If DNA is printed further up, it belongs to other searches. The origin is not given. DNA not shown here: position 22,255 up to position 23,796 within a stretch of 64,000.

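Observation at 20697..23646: Compact Tad-like type IV pilus operon (not an archaellum), with a separate class-III-signal pilin at 28892..29383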

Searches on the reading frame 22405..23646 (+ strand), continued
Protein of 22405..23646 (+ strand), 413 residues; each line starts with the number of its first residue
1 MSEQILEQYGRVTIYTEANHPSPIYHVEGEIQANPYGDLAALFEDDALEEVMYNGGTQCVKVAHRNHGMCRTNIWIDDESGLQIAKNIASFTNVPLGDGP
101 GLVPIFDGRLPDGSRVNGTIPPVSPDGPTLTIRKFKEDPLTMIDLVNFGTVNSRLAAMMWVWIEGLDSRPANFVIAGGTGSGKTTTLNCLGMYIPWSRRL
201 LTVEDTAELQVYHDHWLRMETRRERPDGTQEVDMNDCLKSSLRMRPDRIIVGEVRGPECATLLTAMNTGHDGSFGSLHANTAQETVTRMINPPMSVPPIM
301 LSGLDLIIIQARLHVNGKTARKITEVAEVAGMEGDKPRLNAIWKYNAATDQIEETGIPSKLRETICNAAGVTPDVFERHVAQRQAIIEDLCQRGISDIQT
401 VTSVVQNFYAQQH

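Call 54: search_dna_similar(query=window:22405-23646:+, collection=plasmids, mode=protein, max_rows=40, max_evalue=1e-20)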
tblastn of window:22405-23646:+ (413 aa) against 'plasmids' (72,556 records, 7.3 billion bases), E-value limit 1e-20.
Records with a match: 2318; places in all: 2495; records where one place covers at least 80% of the query: 30.
Best place of each record, by identity: <60% 2318.
By first word of the organism name: Rhizobium 346; Agrobacterium 221; Sinorhizobium 150; Ralstonia 144; Xanthomonas 111; Vibrio 97; Escherichia 94; uncultured 81; Campylobacter 76; Pseudosulfitobacter 74; and 180 more.
By predicted mobility (MOB-suite, as given by PLSDB): conjugative 1245; non-mobilizable 660; mobilizable 413.
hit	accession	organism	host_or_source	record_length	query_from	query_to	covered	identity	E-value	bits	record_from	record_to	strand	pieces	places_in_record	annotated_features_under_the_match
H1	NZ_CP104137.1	Sinorhizobium sp. C101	Phaseolus vulgaris,cell ...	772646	36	346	75%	42.9%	4e-52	231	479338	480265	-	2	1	none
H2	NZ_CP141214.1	Sinorhizobium meliloti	alfalfa,Isolate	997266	36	346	75%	42.9%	2e-63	228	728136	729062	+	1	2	CpaF family protein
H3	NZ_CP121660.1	Sinorhizobium terangae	Desmanthus virgatus,cell culture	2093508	36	345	75%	43.0%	6e-64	229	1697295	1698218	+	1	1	none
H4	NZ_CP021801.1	Sinorhizobium meliloti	Medicago sativa,Single Cell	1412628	36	346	75%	42.7%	3e-63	227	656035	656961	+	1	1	none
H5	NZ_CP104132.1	Sinorhizobium sp. K101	Phaseolus vulgaris,cell ...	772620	36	346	75%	42.7%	3e-63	227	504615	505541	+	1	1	CpaF family protein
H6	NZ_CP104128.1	Sinorhizobium sp. M103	Phaseolus vulgaris,cell ...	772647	36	346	75%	42.7%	3e-63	227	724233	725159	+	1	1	CpaF family protein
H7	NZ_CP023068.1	Sinorhizobium sojae CCBAU 05684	G.max,nodule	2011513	36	346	75%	42.5%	1e-63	228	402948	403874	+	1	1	record has no annotation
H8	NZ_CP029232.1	Sinorhizobium fredii CCBAU 45436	Glycine max,cell culture,plant root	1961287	36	346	75%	42.5%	1e-63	228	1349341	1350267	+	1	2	record has no annotation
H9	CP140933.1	Sinorhizobium meliloti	Medicago lupulina,whole organism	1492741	36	346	75%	42.5%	9e-63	226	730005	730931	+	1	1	CpaF family protein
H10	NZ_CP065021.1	Sinorhizobium meliloti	Medicago sativa subsp. varia (Martyn) ...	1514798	36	346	75%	42.5%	9e-63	226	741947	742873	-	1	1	none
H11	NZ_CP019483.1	Sinorhizobium meliloti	alfalfa,whole organism,alfalfa nodule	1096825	36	346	75%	42.5%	1e-62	225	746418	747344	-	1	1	record has no annotation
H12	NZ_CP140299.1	Sinorhizobium kummerowiae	Kummerowia stipulacea,Pure culture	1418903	36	346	75%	42.5%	1e-62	225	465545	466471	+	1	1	none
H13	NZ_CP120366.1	Sinorhizobium kummerowiae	Kummerowia stipulacea,Pure culture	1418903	36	346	75%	42.5%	1e-62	225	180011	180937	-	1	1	none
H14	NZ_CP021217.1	Sinorhizobium meliloti RU11/001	-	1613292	36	346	75%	42.5%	1e-62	225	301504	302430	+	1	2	none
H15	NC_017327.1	Sinorhizobium meliloti SM11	-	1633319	36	346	75%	42.5%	1e-62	225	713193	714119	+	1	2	none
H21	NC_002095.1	Chlorobium limicola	-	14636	36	378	83%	38.4%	2e-61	221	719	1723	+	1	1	CpaF family protein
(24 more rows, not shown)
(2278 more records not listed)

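Call 55: get_annotated_region(hit=H2, flank=6000)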
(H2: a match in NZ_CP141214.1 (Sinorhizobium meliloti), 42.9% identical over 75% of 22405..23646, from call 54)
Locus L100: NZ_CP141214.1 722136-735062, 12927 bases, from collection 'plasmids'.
description: Sinorhizobium meliloti strain LMB1 plasmid pB, complete sequence
organism: Sinorhizobium meliloti (NCBI taxid 382)
taxonomy: Bacteria; Pseudomonadota; Alphaproteobacteria; Hyphomicrobiales; Rhizobiaceae; Sinorhizobium; Sinorhizobium meliloti
host: -; source: alfalfa,Isolate; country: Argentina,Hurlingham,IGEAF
typing (MOB-suite, as given by PLSDB): conjugative; relaxase MOBQ; mating-pair formation MPF_T
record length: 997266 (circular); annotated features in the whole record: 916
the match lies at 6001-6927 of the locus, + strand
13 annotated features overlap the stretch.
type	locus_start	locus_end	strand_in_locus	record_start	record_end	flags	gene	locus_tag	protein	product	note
CDS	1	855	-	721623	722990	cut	-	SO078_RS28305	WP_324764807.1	pilus assembly protein TadG-related protein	-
CDS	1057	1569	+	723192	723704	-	-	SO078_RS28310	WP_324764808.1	prepilin peptidase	-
CDS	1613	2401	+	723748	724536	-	cpaB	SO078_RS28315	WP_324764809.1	Flp pilus assembly protein CpaB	-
CDS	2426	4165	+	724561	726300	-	-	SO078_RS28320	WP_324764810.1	AAA family ATPase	-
CDS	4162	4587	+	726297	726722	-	-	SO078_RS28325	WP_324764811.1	TadE/TadG family type IV pilus assembly protein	-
CDS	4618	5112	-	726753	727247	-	-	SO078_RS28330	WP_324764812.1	pilus assembly protein N-terminal domain-containing protein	-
CDS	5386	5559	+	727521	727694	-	-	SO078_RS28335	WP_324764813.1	Flp family type IVb pilin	-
CDS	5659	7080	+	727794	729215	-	-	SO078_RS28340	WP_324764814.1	CpaF family protein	-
CDS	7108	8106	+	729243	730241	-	-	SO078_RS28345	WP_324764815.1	type II secretion system F family protein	-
CDS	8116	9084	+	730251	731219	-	-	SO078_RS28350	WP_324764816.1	type II secretion system F family protein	-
CDS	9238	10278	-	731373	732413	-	-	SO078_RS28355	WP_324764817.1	chemotaxis protein CheB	-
CDS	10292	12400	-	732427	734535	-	-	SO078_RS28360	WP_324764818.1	response regulator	GO:0000160 - phosphorelay signal transduction system [Evidence IEA]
CDS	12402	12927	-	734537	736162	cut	-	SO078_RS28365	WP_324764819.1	methyl-accepting chemotaxis protein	GO:0007165 - signal transduction [Evidence IEA]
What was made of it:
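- On Bacterial Tad/Flp pilus (T4cP): The order differs: here N-half, C-half, ATPase, whereas the Sinorhizobium Tad locus has ATPase, TadB, TadC (call 55).
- Closest known: Epd-like pili of Methanococcus. Different: In Tad the gene order is ATPase-TadB-TadC (call 55).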

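Call 56: search_solved_structures(query=window:22405-23646:+, max_evalue=1e-30, show_alignments=5)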
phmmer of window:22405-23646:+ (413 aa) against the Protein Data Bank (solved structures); distinct sequences matched with E-value up to 1e-30: 6.
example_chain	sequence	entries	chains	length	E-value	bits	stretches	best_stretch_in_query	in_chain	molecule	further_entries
8rkd_E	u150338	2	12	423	1.1e-63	218.8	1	35-347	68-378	Pilus assembly ATPase CpaF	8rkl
8rjf_A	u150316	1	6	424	1.1e-63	218.8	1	35-347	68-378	Pilus assembly ATPase CpaF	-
2oap_1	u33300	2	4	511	1.3e-63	218.6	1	35-410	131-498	Type II secretion system protein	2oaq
9e24_A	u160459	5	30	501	1.8e-63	218.1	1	35-347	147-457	CpaF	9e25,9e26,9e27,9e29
4ii7_A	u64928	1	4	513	1.5e-43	152.5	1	37-333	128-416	FlaI ATPase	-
4ihq_A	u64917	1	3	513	1e-42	149.8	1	37-333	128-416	FlaI ATPase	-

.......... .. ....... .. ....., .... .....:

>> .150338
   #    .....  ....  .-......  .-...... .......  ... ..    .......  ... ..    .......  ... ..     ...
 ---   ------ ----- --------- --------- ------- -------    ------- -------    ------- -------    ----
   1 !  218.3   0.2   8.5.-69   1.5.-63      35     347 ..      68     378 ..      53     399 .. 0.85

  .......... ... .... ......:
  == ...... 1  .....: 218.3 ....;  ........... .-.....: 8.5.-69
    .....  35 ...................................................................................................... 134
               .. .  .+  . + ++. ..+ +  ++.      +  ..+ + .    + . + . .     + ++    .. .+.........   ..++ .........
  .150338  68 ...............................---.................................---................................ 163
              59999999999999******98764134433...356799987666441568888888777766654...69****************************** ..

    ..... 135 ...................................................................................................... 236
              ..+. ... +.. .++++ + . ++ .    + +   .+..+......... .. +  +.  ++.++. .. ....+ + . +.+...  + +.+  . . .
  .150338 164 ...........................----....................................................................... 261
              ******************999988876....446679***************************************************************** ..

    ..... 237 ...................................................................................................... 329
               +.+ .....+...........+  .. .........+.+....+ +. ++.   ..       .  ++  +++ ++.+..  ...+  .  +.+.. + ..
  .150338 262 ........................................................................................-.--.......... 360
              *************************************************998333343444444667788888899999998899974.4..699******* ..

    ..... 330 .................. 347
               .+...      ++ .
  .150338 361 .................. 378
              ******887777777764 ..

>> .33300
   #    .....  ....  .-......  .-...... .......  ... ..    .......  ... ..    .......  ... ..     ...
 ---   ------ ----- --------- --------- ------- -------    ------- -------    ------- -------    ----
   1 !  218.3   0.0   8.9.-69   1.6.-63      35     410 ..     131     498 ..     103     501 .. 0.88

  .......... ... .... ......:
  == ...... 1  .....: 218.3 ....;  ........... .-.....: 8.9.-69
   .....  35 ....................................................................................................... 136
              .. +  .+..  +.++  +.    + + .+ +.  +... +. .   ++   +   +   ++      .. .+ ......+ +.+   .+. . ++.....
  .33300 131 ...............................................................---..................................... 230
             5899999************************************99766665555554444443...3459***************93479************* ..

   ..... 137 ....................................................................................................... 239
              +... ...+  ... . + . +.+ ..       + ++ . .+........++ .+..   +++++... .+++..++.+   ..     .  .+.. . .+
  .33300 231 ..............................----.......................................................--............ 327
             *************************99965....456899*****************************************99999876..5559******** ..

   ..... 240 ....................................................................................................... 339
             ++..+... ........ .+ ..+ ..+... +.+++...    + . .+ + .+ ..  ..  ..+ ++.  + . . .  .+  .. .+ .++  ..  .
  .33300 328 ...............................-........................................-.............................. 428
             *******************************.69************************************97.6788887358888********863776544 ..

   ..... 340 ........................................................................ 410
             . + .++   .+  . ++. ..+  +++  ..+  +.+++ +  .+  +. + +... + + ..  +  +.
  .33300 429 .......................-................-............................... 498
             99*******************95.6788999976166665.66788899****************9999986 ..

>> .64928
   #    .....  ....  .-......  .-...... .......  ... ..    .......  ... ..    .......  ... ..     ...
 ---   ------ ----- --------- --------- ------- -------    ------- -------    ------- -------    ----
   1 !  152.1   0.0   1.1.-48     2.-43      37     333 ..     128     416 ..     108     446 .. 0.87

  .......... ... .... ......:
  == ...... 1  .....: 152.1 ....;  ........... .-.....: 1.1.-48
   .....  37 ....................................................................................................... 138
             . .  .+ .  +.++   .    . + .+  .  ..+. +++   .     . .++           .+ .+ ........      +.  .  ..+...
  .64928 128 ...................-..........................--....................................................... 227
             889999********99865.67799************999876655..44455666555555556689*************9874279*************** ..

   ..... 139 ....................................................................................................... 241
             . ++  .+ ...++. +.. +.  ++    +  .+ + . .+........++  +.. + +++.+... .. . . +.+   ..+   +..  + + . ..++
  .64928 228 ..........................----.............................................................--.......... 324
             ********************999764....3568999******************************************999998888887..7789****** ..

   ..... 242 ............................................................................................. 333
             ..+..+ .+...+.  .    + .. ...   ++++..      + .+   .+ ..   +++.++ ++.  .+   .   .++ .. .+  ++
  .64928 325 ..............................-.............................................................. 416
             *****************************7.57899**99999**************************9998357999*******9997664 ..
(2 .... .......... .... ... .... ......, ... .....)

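Call 67: find_homologous_proteins(query=P0118, max_evalue=1e-20)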
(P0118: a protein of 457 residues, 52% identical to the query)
Query P0118 (457 aa): 8000 proteins with E <= 1e-20 among 8000 candidates; the best 120 are listed.
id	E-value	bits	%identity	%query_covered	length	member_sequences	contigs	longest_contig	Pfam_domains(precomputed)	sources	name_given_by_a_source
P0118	0.0e+0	1041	100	100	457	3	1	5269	PF00437.27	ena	-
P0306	2.1e-217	740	51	92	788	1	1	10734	PF06414.19,PF23989.1,PF00437.27,PF00005.34,PF13245.13,PF13555.13,PF13401.13,PF01580.25,PF27713.1,PF13191.13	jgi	jgi:flagellar protein FlaI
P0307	1.9e-162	559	53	81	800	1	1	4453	PF23989.1,PF00437.27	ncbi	ncbi:MAG: ATPase, T2SS/T4P/T4SS family, partial [Candidatus Hydrothermarchaeaceae archaeon]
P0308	1.1e-158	547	62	83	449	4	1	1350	PF00437.27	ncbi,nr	ncbi:MAG TPA: CpaF family protein, partial [Thermoplasmata archaeon]|nr:CpaF family protein [Thermop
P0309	2.6e-157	542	62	82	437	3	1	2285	PF00437.27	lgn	-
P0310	2.6e-157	542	60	84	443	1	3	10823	PF00437.27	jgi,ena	-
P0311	1.2e-156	540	63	84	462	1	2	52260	PF00437.27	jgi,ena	-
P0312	2.1e-156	539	62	80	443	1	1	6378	PF00437.27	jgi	-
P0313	2.1e-156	539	62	80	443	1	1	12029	PF00437.27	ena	-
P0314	7.2e-156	538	58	89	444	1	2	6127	PF00437.27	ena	-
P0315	9.8e-156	537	58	89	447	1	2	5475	PF00437.27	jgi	-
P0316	1.0e-155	537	58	89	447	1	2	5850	PF00437.27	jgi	-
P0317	1.1e-155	537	62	80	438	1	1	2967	PF00437.27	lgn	-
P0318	1.2e-155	537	58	89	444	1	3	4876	PF00437.27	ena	-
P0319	1.2e-155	537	58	89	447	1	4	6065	PF00437.27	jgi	-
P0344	7.1e-153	528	60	84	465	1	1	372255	PF00437.27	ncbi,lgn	-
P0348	1.2e-151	524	55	91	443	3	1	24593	PF00437.27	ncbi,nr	ncbi:MAG: ATPase, T2SS/T4P/T4SS family [Candidatus Thermoplasmatota archaeon]|nr:ATPase, T2SS/T4P/T4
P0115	2.9e-149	516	56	84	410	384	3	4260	PF00437.27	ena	-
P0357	1.8e-147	510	55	89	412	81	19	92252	PF00437.27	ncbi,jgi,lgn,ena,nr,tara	ncbi:MAG: CpaF family protein [Candidatus Poseidoniia archaeon]|jgi:flagellar protein FlaI|nr:CpaF f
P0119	6.6e-147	508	54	90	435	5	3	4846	PF00437.27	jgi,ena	-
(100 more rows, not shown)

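Call 68: find_encoding_contigs(protein=P0344, flank=7000, max_places=1)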
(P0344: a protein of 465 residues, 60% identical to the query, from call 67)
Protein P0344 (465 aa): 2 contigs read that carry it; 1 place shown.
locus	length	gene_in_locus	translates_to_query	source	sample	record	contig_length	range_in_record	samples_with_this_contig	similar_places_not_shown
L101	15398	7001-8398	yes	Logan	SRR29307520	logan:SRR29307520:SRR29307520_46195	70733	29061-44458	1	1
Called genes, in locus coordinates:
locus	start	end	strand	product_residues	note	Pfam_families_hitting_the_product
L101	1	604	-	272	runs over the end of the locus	PF13507:GATase_5, PF01965:DJ-1_PfpI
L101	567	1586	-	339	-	PF00696:AA_kinase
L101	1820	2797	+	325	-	PF01916:DS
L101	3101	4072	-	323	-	PF02729:OTCace_N, PF00185:OTCace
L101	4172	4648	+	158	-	PF01242:PTPS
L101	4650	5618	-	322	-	PF00339:Arrestin_N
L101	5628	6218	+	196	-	PF00482:T2SSF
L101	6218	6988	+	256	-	PF00482:T2SSF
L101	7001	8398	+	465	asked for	PF00437:T2SSE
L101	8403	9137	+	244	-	PF02146:SIR2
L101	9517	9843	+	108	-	PF04077:DsrH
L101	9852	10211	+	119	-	PF02635:DsrE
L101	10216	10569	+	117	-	PF02635:DsrE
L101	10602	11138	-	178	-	-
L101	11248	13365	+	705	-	PF00270:DEAD, PF04851:ResIII (weak), PF06733:DEAD_2, PF06777:HBB, PF13307:Helicase_C_2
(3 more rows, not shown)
